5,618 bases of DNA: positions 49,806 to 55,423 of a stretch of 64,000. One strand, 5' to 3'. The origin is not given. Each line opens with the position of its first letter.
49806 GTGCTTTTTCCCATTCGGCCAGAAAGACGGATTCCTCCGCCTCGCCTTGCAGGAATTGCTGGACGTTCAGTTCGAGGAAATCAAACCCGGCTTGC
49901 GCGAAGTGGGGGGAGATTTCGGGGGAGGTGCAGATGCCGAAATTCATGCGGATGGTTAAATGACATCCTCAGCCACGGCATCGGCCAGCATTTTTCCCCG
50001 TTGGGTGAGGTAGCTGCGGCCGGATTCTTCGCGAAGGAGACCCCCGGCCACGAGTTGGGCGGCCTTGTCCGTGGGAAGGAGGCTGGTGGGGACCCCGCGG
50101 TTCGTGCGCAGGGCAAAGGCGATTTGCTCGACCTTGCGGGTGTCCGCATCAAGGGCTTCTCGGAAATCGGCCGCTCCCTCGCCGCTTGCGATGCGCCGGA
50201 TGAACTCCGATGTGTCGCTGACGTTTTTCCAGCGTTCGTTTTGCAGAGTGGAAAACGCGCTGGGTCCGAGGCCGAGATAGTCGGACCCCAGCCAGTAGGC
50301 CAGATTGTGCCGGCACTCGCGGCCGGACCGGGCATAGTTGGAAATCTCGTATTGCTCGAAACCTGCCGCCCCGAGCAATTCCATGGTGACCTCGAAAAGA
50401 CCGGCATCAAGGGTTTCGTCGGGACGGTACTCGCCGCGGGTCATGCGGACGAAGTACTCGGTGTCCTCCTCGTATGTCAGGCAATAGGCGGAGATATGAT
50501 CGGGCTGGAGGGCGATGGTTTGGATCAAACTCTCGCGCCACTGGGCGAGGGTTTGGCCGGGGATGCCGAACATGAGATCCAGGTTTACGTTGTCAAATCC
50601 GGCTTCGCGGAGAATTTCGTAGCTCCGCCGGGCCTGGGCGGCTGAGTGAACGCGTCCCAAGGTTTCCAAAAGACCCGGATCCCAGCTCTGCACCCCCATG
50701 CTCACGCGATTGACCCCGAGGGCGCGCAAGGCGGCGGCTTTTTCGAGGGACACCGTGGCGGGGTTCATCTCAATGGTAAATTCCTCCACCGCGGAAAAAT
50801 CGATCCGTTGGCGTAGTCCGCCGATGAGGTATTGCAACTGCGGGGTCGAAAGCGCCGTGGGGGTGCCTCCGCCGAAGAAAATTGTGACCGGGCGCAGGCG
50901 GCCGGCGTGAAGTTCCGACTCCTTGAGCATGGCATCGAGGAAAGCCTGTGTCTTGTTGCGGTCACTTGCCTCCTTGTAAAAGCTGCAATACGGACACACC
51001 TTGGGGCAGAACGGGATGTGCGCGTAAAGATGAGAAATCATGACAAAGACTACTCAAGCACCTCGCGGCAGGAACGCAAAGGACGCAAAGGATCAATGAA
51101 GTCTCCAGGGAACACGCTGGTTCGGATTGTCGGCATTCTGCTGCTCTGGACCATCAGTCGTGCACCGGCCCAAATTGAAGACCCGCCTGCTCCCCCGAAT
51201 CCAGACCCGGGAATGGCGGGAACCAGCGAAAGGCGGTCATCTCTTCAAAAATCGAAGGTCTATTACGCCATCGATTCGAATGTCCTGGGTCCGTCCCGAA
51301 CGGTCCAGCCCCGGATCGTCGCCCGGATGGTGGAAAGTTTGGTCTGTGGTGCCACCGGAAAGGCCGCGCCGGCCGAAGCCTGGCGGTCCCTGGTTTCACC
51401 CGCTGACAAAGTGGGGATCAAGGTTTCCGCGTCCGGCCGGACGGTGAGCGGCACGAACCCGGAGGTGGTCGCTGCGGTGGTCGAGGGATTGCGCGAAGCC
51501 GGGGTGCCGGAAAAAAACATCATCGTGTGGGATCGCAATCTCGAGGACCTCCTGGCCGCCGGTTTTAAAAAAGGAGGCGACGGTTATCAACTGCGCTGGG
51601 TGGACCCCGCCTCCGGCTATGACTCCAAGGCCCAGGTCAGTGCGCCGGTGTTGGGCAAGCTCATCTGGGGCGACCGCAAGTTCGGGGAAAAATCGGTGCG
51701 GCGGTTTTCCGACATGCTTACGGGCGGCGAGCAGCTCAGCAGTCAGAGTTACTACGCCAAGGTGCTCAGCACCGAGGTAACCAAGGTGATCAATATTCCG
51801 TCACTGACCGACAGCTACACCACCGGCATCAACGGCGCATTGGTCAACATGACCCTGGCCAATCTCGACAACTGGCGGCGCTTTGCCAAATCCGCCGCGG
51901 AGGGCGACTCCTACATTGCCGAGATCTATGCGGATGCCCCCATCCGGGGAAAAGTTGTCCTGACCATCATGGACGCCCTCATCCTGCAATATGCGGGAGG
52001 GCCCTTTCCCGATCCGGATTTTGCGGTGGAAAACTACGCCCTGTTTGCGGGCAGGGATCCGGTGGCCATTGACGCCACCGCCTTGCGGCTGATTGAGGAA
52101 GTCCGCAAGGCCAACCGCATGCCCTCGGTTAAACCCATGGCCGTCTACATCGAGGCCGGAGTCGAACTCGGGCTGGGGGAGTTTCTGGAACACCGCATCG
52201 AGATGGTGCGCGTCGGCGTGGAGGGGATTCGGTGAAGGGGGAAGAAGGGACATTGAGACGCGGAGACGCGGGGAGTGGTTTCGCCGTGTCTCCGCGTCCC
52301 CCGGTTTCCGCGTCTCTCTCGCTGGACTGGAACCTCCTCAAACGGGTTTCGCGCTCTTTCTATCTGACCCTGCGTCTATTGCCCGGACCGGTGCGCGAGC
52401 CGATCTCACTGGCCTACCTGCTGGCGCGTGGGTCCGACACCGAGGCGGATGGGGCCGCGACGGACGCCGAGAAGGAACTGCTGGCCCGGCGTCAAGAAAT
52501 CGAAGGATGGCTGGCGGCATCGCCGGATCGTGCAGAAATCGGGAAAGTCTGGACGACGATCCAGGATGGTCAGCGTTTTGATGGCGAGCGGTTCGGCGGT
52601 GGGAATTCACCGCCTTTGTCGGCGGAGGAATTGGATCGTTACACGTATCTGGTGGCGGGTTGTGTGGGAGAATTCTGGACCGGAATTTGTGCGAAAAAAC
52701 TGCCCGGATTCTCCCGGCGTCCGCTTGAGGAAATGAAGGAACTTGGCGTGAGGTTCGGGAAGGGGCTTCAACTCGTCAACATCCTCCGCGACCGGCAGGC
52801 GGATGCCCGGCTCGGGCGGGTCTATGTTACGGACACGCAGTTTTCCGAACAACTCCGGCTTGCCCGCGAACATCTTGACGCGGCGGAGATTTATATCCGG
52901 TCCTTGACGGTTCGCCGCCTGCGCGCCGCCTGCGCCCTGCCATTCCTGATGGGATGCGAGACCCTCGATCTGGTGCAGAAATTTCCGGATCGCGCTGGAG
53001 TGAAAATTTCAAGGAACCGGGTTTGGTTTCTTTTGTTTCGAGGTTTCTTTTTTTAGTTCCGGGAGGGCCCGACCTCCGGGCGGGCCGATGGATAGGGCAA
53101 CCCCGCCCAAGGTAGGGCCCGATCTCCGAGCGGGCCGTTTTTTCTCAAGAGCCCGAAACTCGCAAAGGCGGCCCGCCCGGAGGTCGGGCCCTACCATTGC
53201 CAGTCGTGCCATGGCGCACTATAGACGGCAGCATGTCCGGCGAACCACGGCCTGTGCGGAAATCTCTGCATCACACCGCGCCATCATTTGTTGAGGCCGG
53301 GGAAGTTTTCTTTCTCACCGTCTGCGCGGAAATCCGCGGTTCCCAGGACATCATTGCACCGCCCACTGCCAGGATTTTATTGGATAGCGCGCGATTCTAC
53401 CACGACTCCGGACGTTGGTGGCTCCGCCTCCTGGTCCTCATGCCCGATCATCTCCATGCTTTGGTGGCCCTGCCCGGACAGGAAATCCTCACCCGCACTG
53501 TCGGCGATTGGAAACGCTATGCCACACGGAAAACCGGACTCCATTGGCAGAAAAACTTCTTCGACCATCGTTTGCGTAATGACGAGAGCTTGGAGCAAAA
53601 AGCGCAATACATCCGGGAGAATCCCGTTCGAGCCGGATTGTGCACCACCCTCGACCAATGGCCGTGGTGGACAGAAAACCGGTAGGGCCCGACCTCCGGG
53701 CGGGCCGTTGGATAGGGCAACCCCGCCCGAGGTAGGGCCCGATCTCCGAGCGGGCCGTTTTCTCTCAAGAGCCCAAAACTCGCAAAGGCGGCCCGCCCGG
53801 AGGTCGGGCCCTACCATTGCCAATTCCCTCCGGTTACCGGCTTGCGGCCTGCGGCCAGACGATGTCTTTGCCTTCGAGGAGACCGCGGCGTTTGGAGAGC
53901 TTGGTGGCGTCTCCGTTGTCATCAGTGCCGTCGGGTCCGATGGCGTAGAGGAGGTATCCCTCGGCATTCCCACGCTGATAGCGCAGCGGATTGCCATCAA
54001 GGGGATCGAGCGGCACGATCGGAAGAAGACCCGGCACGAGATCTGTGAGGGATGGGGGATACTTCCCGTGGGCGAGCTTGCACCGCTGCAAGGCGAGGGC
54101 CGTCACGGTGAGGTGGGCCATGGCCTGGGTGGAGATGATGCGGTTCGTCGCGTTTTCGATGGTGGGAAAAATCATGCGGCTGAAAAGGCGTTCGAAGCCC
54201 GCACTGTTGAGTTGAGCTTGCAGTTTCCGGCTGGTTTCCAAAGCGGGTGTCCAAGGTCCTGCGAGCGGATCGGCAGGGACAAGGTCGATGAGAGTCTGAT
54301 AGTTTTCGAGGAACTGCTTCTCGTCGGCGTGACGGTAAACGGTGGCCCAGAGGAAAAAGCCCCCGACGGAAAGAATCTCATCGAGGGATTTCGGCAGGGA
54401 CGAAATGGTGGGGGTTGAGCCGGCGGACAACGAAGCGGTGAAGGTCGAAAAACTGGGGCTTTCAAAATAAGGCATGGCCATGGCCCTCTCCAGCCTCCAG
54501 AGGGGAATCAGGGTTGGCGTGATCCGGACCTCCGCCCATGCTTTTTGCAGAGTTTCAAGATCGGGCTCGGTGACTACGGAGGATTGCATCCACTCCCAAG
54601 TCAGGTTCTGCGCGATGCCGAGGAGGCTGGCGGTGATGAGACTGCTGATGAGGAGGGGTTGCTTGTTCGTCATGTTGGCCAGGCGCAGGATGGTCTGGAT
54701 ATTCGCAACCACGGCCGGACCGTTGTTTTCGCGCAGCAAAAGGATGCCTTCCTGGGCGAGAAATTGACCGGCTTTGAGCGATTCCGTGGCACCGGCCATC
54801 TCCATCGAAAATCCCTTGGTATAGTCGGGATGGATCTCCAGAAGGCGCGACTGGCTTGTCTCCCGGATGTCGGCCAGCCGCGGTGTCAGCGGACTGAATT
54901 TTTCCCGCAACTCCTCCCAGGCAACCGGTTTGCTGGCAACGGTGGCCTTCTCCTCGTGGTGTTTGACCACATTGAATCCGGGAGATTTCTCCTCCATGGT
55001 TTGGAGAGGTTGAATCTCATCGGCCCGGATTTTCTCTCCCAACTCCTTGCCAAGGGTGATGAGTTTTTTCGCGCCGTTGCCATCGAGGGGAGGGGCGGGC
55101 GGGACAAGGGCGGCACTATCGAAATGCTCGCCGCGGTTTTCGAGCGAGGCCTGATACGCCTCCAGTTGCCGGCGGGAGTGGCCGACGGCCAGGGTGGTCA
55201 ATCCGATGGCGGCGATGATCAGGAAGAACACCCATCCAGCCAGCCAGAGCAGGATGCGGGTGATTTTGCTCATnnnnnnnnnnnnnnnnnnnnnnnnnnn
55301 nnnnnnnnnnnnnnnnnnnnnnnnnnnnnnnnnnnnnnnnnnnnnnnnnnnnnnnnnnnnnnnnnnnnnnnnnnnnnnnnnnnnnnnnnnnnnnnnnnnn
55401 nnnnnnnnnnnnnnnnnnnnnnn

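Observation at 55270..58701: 'Dead' NRPS module: C-A-TE architecture without a carrier domain and with catalytic motifs replaced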

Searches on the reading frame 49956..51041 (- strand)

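Call 5: search_protein_families(library=pfam, proteins=[window:49956-51041:-], max_evalue=0.01)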
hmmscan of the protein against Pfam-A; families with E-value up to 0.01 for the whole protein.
window:49956-51041:- (361 aa): 2 families
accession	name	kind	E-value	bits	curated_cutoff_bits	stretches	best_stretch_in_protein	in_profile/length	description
PF04055.27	Radical_SAM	-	8.6e-25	88.3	29.5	1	8-171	3-162/166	Radical SAM superfamily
PF06969.22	HemN_C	-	0.0093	16.4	24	0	298-352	2-67/67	HemN C-terminal domain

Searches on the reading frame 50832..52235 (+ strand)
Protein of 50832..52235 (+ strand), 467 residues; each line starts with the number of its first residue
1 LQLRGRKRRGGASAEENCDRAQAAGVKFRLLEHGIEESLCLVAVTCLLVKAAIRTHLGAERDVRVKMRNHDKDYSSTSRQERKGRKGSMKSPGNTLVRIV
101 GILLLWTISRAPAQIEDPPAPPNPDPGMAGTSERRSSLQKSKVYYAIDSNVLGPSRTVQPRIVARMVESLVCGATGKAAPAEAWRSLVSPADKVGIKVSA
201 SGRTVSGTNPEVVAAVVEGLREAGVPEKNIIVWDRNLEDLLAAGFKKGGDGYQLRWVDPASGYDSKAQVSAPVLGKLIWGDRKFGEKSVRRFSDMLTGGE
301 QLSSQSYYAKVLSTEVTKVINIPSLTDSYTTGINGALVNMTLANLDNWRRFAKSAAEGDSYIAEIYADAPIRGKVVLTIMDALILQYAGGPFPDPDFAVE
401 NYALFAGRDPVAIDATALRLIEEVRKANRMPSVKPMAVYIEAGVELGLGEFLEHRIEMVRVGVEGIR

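Call 5: search_protein_families(library=pfam, proteins=[window:50832-52235:+], max_evalue=0.01)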
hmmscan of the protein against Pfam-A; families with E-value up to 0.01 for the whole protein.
window:50832-52235:+ (467 aa): 1 family
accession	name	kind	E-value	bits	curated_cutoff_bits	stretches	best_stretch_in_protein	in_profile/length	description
PF04015.17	DUF362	-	6.2e-13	49.7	24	1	195-418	2-199/200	Domain of unknown function (DUF362)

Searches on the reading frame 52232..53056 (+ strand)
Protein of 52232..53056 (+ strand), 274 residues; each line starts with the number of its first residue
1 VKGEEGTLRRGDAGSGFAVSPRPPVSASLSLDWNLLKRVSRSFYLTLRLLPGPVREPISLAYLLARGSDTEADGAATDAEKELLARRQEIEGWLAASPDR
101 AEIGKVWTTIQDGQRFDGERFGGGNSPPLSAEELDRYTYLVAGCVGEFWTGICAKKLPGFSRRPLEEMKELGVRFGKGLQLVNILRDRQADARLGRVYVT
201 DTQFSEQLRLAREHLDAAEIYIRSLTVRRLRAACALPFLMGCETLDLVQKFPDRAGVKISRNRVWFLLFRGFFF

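Call 5: search_protein_families(library=pfam, proteins=[window:52232-53056:+], max_evalue=0.01)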
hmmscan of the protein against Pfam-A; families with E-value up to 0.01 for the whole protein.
window:52232-53056:+ (274 aa): 1 family
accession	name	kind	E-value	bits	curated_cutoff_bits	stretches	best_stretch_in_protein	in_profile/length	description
PF00494.24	SQS_PSY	-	1.3e-33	117.3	26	2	36-199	1-172/263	Squalene/phytoene synthase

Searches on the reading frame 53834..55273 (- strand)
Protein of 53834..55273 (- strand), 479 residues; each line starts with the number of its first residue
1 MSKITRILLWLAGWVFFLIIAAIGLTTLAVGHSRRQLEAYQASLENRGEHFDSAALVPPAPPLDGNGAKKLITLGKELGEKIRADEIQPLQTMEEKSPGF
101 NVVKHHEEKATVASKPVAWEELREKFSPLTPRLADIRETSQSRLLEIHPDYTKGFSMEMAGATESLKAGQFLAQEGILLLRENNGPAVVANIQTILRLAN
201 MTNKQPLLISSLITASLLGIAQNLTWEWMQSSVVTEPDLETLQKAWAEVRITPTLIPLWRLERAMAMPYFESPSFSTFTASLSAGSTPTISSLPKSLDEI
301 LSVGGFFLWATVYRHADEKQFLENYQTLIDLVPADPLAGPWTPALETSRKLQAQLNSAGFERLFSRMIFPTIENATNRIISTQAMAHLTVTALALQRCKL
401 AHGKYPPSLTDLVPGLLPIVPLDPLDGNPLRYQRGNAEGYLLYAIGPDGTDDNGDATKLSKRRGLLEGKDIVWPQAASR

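Call 5: search_protein_families(library=pfam, proteins=[window:53834-55273:-], max_evalue=0.01)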
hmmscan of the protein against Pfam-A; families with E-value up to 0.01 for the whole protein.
window:53834-55273:- (479 aa): 0 families

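Call 6: search_protein_families(library=ncbifam, proteins=[window:53834-55273:-], max_evalue=0.01)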
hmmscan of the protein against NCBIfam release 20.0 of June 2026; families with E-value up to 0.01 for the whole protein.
window:53834-55273:- (479 aa): 1 family
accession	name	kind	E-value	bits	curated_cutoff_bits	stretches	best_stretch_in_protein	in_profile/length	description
TIGR01710.1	typeII_sec_gspG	equivalog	0.0041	17.2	88.85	0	418-452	88-122/134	type II secretion system major pseudopilin GspG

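Call 64: search_solved_structures(query=window:53834-55273:-, max_evalue=1)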
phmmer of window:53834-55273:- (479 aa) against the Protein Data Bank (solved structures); distinct sequences matched with E-value up to 1: 1.
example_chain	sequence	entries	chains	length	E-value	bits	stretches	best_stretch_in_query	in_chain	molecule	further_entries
36hb_C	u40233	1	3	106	0.46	12.3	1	118-154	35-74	CAM1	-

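Call 72: find_homologous_proteins(query=window:53834-55273:-)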
Query window:53834-55273:- (479 aa): 15 proteins with E <= 0.001 among 8000 candidates.
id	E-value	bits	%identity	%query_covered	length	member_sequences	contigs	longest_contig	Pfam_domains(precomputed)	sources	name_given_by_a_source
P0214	0.0e+0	1036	97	100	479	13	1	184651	-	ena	-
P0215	6.1e-264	894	83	100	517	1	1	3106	-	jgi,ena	-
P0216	7.6e-242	821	77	100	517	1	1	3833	-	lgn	-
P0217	1.1e-202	692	65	100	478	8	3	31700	-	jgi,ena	-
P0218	7.5e-187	640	80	76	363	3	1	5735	-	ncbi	ncbi:MAG: hypothetical protein ACOYMS_07025, partial [Terrimicrobiaceae bacterium]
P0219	8.0e-169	580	56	100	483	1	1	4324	-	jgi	-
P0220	1.7e-162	559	78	67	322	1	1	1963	-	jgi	-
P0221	1.3e-155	537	51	100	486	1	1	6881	-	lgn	-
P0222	2.4e-94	335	38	98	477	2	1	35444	-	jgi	-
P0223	1.3e-34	138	29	72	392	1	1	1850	-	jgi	jgi:hypothetical protein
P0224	3.4e-34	136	28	93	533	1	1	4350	-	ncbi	-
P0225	3.1e-24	104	26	90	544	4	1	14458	-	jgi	jgi:hypothetical protein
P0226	1.0e-22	99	24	99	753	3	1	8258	PF00117.35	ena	-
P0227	2.3e-19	88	27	75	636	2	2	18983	-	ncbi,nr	ncbi:MAG TPA: hypothetical protein PLX89_26055 [Verrucomicrobiota bacterium]|nr:hypothetical protein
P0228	4.9e-8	50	44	18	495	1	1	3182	-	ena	-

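Call 75: find_encoding_contigs(protein=P0225, flank=6000, max_places=2)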
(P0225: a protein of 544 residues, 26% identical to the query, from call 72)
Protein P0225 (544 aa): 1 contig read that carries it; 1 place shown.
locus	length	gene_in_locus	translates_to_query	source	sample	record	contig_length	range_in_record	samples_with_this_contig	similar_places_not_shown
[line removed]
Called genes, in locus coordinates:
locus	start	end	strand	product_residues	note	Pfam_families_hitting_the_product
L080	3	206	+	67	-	?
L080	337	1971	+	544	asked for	-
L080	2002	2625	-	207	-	PF09335:VTT_dom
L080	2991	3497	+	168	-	-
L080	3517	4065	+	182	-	-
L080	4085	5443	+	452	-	PF23981:DUF7305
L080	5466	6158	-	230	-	PF00814:TsaD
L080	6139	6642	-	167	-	PF02367:TsaE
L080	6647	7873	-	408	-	-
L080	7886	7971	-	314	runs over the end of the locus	PF00586:AIRS, PF02769:AIRS_C (weak)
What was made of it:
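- A distant paralogue of the 479-aa protein lies in an unrelated context (call 75).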

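Call 82: predict_structure(alignment_id=A4)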
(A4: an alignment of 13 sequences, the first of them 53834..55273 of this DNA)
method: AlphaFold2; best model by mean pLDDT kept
length: 479 residues; sequences in the alignment: 13
mean_pLDDT: 88.2   pTM: 0.86
mean pLDDT of the five models: 88.2, 87.0, 86.8, 86.2, 83.4
residues with pLDDT >= 90: 299; 70-90: 143; 50-70: 24; < 50: 13
segments of 3 or more residues with pLDDT < 50: 284-294
pLDDT, mean of each block of 10 residues (from residue 1): 81 85 84 94 95 89 90 93 90 89 95 92 93 96 90 76 90 97 97 97 89 94 97 96 97 94 89 75 42 46 79 91 95 95 93 84 84 89 96 97 94 94 96 87 91 84 65 88
secondary structure, 60 per line:
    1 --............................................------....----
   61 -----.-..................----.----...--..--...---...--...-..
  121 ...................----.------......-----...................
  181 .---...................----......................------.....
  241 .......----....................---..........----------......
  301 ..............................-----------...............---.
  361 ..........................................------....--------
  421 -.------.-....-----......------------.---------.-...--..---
elements in order: H3-46 H53-56 H68-85 E95-97 E110-112 E115-117 H119-139 H151-156 H162-181 H185-203 H208-229 H236-247 H252-271 H275-284 H295-330 H342-356 H360-402 H409-412 E431-434 E440-445 E470-472

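Call 84: fold_search(model_id=the predicted structure, library=pdb)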
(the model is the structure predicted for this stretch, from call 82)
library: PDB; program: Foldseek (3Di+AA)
matches with E <= 10: 211; with E <= 0.001: 0
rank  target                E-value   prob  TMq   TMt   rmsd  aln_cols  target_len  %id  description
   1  9vtk                  4.2e-01  0.15  0.17  0.12  21.7       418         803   10  Structure of the family PL40 Ulvan Lyase Uly1040 (released 2025-12-24)
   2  7mwq_A                4.4e-01  0.60  0.19  0.38  18.1       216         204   18  Structure of De Novo designed beta sheet heterodimer LHD29A53/B53 (released 2022-01-19)
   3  5z8h_A                4.8e-01  0.15  0.15  0.19  18.3       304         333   16  APC with an inhibitor (released 2019-02-06)
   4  3nmw_A                5.5e-01  0.16  0.17  0.22  23.2       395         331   16  Crystal structure of armadillo repeats domain of APC (released 2011-07-06)
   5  5b6g_A                5.7e-01  0.16  0.16  0.21  17.9       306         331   16  Protein-protein interaction (released 2017-05-31)
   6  3qhe_A                6.0e-01  0.16  0.17  0.22  23.2       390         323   13  Crystal structure of the complex between the armadillo repeat domain of adenomatous polyposis coli and the tyrosine-ri (released 2011-11-02)
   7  9w9i_D                7.5e-01  0.11  0.14  0.21  19.8       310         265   14  Cryo-EM structure of the kinesin-2 tail domain in complex with KAP3 and APC (released 2025-10-01)
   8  3t7u_B                7.8e-01  0.12  0.16  0.23  19.4       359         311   16  A NeW Crystal structure of APC-ARM (released 2011-12-14)
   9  3sf4_B                8.5e-01  0.14  0.15  0.18  19.3       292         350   12  Crystal structure of the complex between the conserved cell polarity proteins Inscuteable and LGN (released 2011-11-23)
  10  4a1s_A                8.9e-01  0.11  0.15  0.19  20.3       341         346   11  Crystallographic structure of the Pins:Insc complex (released 2012-03-28)
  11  8fbo_A                9.8e-01  0.15  0.16  0.27  19.1       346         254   11  Improving the secretion of designed protein assemblies through negative design of cryptic transmembrane domains (released 2023-03-22)
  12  8fbn_A                1.0e+00  0.51  0.20  0.39  17.5       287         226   10  Improving the secretion of designed protein assemblies through negative design of cryptic transmembrane domains (released 2023-03-22)
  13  4yk6_A                1.0e+00  0.10  0.17  0.21  23.5       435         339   12  Crystal structure of APC-ARM in complexed with Amer1-A4 (released 2016-03-09)
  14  5cwk                  1.1e+00  0.20  0.15  0.31  14.9       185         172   14  Crystal structure of de novo designed helical repeat protein DHR53 (released 2015-12-16)
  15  3au3                  1.1e+00  0.12  0.17  0.23  24.1       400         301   14  Crystal structure of armadillo repeat domain of APC (released 2011-11-02)
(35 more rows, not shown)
